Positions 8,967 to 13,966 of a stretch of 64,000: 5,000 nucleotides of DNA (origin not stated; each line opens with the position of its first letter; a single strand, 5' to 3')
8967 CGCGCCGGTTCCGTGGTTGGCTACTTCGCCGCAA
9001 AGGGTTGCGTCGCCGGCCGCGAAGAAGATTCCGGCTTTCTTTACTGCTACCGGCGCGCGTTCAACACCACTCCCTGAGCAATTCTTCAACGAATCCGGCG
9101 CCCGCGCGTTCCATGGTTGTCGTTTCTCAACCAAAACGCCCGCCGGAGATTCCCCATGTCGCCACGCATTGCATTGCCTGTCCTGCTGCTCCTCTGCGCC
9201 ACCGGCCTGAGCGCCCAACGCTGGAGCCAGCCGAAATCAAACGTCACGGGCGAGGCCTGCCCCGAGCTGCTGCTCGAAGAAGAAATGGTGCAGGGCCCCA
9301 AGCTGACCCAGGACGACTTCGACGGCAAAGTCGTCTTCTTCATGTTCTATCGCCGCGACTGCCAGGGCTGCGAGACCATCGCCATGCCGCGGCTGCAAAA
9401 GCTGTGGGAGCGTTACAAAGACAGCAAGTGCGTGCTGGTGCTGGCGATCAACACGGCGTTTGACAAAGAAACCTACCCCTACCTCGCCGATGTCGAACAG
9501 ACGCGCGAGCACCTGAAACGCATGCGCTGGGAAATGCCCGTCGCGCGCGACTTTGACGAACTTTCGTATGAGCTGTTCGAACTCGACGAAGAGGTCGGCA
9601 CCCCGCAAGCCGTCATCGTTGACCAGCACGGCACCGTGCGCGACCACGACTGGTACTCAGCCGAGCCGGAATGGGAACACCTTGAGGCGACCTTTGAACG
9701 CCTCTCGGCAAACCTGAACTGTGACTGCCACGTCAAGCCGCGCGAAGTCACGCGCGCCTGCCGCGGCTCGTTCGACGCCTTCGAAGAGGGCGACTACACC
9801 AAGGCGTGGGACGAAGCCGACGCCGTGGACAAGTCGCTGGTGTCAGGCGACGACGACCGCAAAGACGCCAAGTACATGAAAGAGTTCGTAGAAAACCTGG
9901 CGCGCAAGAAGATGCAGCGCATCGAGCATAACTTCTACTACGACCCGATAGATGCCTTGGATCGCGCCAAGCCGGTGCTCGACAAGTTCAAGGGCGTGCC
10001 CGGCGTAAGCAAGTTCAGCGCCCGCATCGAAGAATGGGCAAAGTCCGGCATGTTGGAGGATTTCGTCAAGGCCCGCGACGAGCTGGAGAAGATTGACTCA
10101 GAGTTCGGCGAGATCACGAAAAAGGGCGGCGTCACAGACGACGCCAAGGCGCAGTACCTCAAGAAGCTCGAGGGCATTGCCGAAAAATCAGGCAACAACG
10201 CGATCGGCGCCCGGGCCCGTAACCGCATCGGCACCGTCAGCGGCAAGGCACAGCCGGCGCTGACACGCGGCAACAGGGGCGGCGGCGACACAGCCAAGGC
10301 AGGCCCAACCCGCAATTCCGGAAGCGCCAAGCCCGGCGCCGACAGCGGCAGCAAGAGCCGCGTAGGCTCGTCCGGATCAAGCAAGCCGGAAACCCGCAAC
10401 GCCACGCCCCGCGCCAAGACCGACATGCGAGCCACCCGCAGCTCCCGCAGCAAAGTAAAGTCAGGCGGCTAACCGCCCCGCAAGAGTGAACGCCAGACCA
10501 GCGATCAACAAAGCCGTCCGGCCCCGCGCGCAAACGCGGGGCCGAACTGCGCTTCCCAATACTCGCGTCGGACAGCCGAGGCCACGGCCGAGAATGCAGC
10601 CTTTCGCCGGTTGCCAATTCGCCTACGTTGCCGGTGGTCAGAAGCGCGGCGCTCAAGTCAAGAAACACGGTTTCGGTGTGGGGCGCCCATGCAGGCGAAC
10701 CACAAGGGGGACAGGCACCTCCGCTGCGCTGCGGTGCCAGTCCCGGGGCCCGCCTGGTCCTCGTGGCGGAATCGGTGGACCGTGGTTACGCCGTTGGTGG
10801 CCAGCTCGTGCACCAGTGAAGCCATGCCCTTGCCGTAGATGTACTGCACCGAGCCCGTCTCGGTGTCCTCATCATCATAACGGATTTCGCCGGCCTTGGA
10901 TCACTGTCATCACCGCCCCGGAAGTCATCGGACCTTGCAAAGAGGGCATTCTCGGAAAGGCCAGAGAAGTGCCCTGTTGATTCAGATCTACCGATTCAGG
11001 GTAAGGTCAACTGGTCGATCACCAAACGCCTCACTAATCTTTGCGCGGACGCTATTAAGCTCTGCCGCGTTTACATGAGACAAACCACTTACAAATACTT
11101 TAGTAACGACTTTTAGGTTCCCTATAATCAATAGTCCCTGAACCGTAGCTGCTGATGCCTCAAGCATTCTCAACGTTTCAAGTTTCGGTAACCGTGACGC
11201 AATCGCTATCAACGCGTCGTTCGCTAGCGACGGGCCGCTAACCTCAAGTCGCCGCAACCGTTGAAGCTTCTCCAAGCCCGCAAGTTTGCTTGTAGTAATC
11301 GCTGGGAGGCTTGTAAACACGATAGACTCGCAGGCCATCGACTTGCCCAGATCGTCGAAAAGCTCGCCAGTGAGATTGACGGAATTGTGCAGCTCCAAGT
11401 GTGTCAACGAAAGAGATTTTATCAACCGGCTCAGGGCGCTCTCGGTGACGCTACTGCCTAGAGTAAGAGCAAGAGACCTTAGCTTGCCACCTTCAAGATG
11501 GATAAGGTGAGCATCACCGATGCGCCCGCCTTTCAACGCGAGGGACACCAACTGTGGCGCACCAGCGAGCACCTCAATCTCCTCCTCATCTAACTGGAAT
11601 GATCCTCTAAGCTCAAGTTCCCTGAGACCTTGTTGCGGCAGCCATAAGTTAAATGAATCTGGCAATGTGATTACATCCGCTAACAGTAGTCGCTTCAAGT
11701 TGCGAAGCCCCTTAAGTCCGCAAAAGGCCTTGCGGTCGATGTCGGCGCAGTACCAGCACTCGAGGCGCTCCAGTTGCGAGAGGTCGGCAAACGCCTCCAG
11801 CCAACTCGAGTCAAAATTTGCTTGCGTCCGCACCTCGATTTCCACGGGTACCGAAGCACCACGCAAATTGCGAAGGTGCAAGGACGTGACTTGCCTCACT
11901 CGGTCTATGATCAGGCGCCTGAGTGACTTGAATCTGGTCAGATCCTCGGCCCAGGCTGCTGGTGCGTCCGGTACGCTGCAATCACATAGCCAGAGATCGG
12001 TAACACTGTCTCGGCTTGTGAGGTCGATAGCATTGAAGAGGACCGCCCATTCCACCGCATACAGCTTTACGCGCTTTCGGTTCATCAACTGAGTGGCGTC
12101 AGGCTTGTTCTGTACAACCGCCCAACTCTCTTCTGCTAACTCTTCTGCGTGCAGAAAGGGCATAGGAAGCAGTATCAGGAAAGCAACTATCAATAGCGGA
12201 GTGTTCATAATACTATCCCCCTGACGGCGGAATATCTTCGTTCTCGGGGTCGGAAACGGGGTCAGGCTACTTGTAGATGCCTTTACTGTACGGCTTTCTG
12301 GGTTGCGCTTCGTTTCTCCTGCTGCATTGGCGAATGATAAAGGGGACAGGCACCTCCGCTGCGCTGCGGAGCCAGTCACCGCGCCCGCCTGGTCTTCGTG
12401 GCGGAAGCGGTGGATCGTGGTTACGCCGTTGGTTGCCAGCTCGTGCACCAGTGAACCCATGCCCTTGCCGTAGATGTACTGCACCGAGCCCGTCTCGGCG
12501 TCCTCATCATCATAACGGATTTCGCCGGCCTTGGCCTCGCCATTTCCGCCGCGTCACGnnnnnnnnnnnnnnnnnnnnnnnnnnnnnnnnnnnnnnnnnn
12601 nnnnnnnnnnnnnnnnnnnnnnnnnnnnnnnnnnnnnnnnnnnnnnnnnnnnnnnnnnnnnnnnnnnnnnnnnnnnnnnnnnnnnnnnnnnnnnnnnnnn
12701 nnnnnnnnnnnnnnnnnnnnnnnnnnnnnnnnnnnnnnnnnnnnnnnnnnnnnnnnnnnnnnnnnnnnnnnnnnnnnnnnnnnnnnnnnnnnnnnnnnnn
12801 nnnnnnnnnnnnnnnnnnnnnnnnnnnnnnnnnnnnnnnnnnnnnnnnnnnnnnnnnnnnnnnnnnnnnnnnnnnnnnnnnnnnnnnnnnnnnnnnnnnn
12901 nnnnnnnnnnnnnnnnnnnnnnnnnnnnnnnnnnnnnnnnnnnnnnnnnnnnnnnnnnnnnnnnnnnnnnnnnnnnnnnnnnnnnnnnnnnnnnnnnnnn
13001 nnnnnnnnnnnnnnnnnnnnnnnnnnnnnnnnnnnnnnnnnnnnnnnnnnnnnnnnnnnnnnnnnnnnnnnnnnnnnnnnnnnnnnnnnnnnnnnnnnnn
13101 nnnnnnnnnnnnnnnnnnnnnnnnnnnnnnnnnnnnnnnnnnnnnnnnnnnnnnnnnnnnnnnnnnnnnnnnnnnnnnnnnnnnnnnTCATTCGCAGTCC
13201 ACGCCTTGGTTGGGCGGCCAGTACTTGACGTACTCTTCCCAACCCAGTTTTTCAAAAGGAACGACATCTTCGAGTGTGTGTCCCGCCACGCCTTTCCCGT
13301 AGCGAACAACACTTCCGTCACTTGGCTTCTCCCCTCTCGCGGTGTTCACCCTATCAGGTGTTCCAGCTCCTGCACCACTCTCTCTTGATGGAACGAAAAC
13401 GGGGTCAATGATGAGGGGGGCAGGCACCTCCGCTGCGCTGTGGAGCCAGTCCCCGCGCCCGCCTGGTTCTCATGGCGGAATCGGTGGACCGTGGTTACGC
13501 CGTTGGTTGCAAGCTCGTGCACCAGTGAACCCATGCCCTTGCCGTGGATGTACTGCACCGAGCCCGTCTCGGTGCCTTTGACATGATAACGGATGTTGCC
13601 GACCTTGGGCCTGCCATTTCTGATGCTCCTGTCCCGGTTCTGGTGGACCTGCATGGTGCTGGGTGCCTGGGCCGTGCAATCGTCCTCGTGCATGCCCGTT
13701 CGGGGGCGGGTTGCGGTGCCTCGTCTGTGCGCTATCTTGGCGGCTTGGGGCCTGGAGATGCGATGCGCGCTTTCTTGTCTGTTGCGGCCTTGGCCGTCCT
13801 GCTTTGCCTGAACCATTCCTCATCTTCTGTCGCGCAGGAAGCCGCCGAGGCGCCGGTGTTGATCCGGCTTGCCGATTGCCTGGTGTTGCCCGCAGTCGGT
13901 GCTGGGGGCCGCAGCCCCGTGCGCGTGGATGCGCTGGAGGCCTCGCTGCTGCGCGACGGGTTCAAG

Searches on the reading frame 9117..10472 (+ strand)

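Call 11: search_protein_families(library=pfam, proteins=[window:9117-10472:+], max_evalue=0.1)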
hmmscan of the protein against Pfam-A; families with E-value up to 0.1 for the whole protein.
window:9117-10472:+ (451 aa): 3 families
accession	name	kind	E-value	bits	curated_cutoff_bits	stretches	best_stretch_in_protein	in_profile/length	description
PF00578.27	AhpC-TSA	-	1.4e-10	41.6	26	1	45-176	2-123/124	AhpC/TSA family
PF08534.16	Redoxin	-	0.0022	18.2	26.6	1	49-175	7-129/148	Redoxin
PF13905.12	Thioredoxin_8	-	0.0082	16.9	27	1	70-174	1-94/94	Thioredoxin-like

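Call 12: search_protein_families(library=ncbifam, proteins=[window:9117-10472:+], max_evalue=0.1)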
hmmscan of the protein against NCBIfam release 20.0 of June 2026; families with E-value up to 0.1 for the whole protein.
window:9117-10472:+ (451 aa): 4 families
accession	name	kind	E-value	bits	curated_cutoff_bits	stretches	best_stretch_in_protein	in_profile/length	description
NF002854.0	PRK03147.1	subfamily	6.5e-09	35.9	170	1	23-176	15-154/176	thiol-disulfide oxidoreductase ResA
NF041382.1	Trx_VPGUxxT_one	exception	5.8e-08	32.4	350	1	209-368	189-344/349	VPGUxxT family thioredoxin-like (seleno)protein, type 1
NF047696.1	ThlDiSintTplARhiz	equivalog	0.011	15.5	230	1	58-173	85-192/219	thiol:disulfide interchange protein TlpA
NF047697.1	ThioredTrxAClost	equivalog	0.017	15.3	140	1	71-103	18-49/105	thioredoxin TrxA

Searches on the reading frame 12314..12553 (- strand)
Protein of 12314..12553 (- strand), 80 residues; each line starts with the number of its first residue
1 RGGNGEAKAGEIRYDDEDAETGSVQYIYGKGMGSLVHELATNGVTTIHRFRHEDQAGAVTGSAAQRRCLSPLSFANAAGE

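Call 15: find_homologous_proteins(query=window:12314-12553:-, max_evalue=0.01)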
Query seq(80 aa) (80 aa): 2 proteins with E <= 0.01 among 3 candidates.
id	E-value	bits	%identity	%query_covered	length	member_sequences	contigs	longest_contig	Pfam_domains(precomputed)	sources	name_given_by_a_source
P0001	4.3e-27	112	75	90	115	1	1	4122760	-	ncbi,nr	ncbi:MAG: hypothetical protein IPK87_17080 [Planctomycetes bacterium]|nr:hypothetical protein [Planc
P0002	7.8e-19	85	74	71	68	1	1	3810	-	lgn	-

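Call 18: find_encoding_contigs(protein=P0001, flank=10000, max_places=6)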
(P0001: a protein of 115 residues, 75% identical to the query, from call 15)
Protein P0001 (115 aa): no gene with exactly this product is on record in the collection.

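Call 19: find_encoding_contigs(protein=P0002, flank=10000, max_places=6)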
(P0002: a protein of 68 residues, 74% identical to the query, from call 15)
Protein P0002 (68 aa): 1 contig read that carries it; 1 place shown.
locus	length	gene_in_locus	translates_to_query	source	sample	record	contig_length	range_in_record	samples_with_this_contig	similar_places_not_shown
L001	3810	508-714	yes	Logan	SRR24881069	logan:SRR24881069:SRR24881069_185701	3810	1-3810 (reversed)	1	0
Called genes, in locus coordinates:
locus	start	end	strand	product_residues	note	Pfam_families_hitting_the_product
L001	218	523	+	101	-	PF01844:HNH (weak), PF13395:HNH_4 (weak)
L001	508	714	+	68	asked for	-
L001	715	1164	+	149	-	-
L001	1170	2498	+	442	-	-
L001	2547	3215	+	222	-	-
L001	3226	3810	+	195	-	?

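Call 24: find_related_loci(query=A2, collection=genome_contigs, flank=10000)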
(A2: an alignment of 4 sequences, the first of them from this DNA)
Query A2 (64 aa) in genome_contigs; peptide patterns used: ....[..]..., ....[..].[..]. (x = any residue, [..] = any of these).
88 stretches matched a pattern, but none encodes a relative of the query by tblastn (E <= 1e-3).

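Call 25: find_related_loci(query=A2, collection=metagenome_contigs, flank=10000)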
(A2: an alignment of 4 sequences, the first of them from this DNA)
Query A2 (64 aa) in metagenome_contigs; peptide patterns used: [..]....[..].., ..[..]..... (x = any residue, [..] = any of these).
141 stretches matched a pattern, but none encodes a relative of the query by tblastn (E <= 1e-3).

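Call 39: search_protein_representatives(alignment_id=A3)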
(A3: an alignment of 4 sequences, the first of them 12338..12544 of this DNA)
Query: 4 sequences, 65 profile positions. Proteins with E-value up to 0.001 (for the whole library): 11; up to 1e-10: 5; up to 1e-30: 2. The best 11 are listed.
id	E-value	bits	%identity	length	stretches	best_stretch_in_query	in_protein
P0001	6.7e-39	148.0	-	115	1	1-65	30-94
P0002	2.7e-31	123.6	-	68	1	1-55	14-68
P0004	9.6e-28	112.2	-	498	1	18-65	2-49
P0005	6.1e-21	90.4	-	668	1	1-55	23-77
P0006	4.1e-17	78.2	-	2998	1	1-55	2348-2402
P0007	4.1e-10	55.8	-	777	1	4-55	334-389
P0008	2.2e-08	50.2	-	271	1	17-55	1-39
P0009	1.8e-06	44.1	-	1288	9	12-30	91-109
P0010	3.8e-06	43.1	-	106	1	10-61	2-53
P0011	1.4e-04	38.1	-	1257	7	19-42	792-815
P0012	8.6e-04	35.5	-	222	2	22-48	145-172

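Call 41: search_protein_families(library=pfam, proteins=[P0005, P0006, P0007, P0008, P0009, P0010, P0011, P0012], max_evalue=0.01)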
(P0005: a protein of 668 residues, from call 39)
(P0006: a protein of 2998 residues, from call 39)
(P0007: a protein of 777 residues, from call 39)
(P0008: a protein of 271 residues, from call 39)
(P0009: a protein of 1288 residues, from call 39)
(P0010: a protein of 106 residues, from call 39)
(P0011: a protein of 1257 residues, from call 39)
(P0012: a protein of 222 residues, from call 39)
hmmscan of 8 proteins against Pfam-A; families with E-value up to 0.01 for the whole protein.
P0005 (668 aa): 0 families

P0006 (2998 aa): 4 families
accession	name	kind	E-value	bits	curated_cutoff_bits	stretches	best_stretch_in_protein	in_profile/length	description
PF05593.20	RHS_repeat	-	1.7e-18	66.9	22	3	1656-1692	1-37/38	RHS Repeat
PF20148.4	DUF6531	-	3.5e-14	53.3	24.1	1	877-949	4-74/74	Domain of unknown function (DUF6531)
PF03782.22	AMOP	-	1.2e-11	45.4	25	1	2847-2941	10-100/143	AMOP domain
PF09099.16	Qn_am_d_aIII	-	0.0025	18.6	22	1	784-837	18-69/82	Quinohemoprotein amine dehydrogenase, alpha subunit domain III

P0007 (777 aa): 0 families

P0008 (271 aa): 0 families

P0009 (1288 aa): 2 families
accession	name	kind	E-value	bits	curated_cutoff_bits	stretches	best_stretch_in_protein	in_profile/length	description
PF01298.24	TbpB_B_D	-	1.7e-15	58.1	26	2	1154-1287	2-126/126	C-lobe and N-lobe beta barrels of Tf-binding protein B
PF08794.16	FHBP_C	-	6.7e-06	27.3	28.1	0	1184-1267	21-96/97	Factor H binding protein, C-terminal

P0010 (106 aa): 0 families

P0011 (1257 aa): 4 families
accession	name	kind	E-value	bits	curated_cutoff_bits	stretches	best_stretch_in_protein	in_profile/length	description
PF11033.13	ComJ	-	9.6e-06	25.8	25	0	864-885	68-89/122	Competence protein J (ComJ)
PF20329.3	DUF6624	-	3.3e-05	23.9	27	0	1080-1171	58-147/173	Family of unknown function (DUF6624)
PF11902.13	DUF3422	-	4.9e-05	23.1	25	0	916-954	146-184/418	Protein of unknown function (DUF3422)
PF00465.25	Fe-ADH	-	0.0018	18.4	31.3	0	649-692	116-161/168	Iron-containing alcohol dehydrogenase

P0012 (222 aa): 0 families

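Call 45: find_encoding_contigs(protein=P0006, flank=10000, max_places=4)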
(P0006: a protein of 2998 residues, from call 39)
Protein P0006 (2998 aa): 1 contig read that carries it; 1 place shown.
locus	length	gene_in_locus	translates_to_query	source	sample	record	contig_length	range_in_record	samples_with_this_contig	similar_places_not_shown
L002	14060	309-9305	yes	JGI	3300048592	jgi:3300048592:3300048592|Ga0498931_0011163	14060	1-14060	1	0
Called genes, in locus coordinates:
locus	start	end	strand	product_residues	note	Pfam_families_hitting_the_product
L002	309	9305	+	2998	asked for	PF20148:DUF6531, PF05593:RHS_repeat, PF03782:AMOP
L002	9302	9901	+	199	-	-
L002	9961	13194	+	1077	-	PF05593:RHS_repeat (faint), PF25023:TEN_YD-shell (faint)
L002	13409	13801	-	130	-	-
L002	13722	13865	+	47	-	-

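Call 46: find_encoding_contigs(protein=P0005, flank=10000, max_places=4)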
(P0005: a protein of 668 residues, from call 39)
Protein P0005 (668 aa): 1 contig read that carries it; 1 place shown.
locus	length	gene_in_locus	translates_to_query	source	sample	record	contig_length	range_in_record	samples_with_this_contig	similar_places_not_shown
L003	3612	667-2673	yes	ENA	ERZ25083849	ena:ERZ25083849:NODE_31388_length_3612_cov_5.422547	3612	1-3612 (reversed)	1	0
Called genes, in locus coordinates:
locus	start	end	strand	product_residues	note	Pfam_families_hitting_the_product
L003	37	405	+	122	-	-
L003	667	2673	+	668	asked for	-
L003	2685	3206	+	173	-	-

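Call 58: find_encoding_contigs(protein=P0004, flank=5000, max_places=6)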
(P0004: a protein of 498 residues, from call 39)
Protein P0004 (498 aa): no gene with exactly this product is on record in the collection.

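Call 60: search_protein_families(library=ncbifam, proteins=[P0006, P0005, P0007, L002:9961-13194:+, L002:9302-9901:+, L003:2685-3206:+, L003:37-405:+], max_evalue=0.01)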
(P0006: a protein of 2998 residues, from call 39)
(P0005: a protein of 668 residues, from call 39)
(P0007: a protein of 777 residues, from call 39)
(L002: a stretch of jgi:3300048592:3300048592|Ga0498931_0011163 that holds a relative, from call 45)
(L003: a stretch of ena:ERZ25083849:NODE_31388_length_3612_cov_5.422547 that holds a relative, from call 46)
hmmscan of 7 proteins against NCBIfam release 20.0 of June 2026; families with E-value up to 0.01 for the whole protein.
P0006 (2998 aa): 1 family
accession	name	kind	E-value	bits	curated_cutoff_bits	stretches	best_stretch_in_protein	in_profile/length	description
TIGR01643.1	YD_repeat_2x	repeat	6.8e-22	77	15.8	2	1930-1967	1-38/42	YD repeat-containing protein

P0005 (668 aa): 0 families

P0007 (777 aa): 0 families

L002:9961-13194:+ (1077 aa): 2 families
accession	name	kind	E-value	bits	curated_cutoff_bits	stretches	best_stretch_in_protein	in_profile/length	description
TIGR03696.1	Rhs_assc_core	domain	4.1e-10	40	32.5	1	813-862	26-76/76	RHS repeat-associated core domain-containing protein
TIGR01643.1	YD_repeat_2x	repeat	1e-05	25.8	15.8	1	50-87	1-38/42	YD repeat-containing protein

L002:9302-9901:+ (199 aa): 0 families

L003:2685-3206:+ (173 aa): 0 families

L003:37-405:+ (122 aa): 0 families

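Call 61: search_solved_structures(query=P0005, max_evalue=0.01)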
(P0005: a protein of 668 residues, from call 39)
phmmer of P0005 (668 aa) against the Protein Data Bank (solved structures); distinct sequences matched with E-value up to 0.01: 0.

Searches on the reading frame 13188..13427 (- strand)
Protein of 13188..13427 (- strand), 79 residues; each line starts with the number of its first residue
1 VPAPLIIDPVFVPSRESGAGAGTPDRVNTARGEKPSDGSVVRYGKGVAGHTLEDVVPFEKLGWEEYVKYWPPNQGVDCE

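Call 29: find_homologous_proteins(query=window:13188-13427:-, max_evalue=0.1)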
Query window:13188-13427:-: 1 candidates shared short words with the query, none scored E <= 0.1.

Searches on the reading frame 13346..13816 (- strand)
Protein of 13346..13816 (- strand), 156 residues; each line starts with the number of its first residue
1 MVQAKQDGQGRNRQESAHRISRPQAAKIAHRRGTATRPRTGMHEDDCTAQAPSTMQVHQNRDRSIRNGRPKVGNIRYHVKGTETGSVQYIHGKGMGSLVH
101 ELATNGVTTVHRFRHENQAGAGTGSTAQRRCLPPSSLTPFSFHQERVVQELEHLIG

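Call 11: search_protein_families(library=pfam, proteins=[window:13346-13816:-], max_evalue=0.1)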
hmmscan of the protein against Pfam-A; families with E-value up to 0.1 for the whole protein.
window:13346-13816:- (156 aa): 1 family
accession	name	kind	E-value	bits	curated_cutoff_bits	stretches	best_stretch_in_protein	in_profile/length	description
PF19544.4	DUF6068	-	0.074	12.2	25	1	28-92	120-183/392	Family of unknown function (DUF6068)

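Call 12: search_protein_families(library=ncbifam, proteins=[window:13346-13816:-], max_evalue=0.1)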
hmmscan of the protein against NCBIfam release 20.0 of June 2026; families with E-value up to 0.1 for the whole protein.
window:13346-13816:- (156 aa): 0 families
